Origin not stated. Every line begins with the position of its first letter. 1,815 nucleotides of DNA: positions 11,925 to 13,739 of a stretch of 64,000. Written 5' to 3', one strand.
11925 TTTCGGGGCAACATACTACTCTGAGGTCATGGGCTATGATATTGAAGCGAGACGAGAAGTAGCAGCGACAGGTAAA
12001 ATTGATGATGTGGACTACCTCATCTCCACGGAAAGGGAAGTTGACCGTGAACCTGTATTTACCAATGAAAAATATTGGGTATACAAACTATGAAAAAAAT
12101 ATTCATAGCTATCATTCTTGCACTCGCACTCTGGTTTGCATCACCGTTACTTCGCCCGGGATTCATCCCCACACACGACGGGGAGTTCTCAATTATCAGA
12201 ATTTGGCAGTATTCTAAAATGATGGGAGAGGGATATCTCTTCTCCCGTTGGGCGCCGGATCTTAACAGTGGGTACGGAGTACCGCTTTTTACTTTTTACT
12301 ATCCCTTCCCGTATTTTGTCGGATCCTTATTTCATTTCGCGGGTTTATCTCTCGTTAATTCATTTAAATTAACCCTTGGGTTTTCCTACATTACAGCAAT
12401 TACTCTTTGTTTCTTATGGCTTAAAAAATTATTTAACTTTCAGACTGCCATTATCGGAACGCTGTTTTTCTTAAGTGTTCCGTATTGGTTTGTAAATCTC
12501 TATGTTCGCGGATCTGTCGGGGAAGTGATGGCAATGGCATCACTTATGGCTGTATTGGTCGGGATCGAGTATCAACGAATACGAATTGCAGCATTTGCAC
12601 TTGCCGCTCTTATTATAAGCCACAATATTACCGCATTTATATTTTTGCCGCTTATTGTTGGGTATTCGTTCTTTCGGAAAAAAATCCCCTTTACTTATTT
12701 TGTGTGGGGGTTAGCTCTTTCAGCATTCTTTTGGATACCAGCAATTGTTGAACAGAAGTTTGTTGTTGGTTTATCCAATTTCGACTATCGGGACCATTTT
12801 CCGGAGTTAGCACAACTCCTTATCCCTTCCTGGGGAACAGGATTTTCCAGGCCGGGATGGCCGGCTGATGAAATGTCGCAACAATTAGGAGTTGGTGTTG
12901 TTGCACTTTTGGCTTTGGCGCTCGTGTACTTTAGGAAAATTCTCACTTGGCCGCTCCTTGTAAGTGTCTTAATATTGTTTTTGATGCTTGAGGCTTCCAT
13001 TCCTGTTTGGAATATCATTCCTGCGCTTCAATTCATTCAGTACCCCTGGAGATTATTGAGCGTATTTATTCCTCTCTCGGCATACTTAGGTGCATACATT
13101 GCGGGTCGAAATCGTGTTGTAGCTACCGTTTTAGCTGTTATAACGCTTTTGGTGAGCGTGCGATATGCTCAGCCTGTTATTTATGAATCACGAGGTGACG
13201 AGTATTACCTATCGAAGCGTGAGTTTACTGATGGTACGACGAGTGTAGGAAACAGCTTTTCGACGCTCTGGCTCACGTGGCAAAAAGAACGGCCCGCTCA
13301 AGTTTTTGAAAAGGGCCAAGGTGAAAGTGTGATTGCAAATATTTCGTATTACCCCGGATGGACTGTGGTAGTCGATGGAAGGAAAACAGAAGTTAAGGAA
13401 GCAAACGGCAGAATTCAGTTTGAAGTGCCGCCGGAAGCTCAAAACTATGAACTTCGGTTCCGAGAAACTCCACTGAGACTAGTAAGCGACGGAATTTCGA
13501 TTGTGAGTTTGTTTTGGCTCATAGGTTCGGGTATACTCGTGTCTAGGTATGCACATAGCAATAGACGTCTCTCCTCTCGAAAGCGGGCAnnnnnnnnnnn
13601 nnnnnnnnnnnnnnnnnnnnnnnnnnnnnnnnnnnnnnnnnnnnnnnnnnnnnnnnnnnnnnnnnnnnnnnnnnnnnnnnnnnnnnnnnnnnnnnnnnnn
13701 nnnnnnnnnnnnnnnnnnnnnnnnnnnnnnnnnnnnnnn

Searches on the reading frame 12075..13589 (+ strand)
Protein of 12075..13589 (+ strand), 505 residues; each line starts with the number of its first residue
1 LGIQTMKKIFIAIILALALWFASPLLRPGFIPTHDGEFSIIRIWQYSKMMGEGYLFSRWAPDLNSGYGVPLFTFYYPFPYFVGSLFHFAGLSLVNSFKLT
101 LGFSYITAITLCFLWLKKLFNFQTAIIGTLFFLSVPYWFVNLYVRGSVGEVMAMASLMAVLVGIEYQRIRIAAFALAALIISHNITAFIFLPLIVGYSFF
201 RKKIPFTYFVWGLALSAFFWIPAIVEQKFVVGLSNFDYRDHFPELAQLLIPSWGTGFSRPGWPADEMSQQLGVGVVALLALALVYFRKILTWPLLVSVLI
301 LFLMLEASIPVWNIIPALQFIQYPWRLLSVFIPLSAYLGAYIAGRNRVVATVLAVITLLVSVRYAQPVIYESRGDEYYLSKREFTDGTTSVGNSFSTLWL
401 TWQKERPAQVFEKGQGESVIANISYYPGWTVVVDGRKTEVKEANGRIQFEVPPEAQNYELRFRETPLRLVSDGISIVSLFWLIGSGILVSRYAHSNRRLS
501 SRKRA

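Call 32: search_protein_families(library=pfam, proteins=[window:12075-13589:+], max_evalue=0.001)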
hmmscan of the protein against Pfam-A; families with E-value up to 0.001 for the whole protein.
window:12075-13589:+ (505 aa): 0 families

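Call 44: search_protein_families(library=pfam, proteins=[window:12075-13589:+], max_evalue=0.1)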
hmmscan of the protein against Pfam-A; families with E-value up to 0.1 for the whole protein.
window:12075-13589:+ (505 aa): 1 family
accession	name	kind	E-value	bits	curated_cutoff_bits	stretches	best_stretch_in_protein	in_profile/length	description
PF10131.15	PTPS_related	-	0.0048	15.8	26.4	1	72-373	1-315/621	6-pyruvoyl-tetrahydropterin synthase related domain; membrane protein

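Call 50: search_protein_families(library=ncbifam, proteins=[window:12075-13589:+], max_evalue=0.01)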
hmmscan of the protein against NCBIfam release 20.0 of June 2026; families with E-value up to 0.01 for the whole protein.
window:12075-13589:+ (505 aa): 0 families
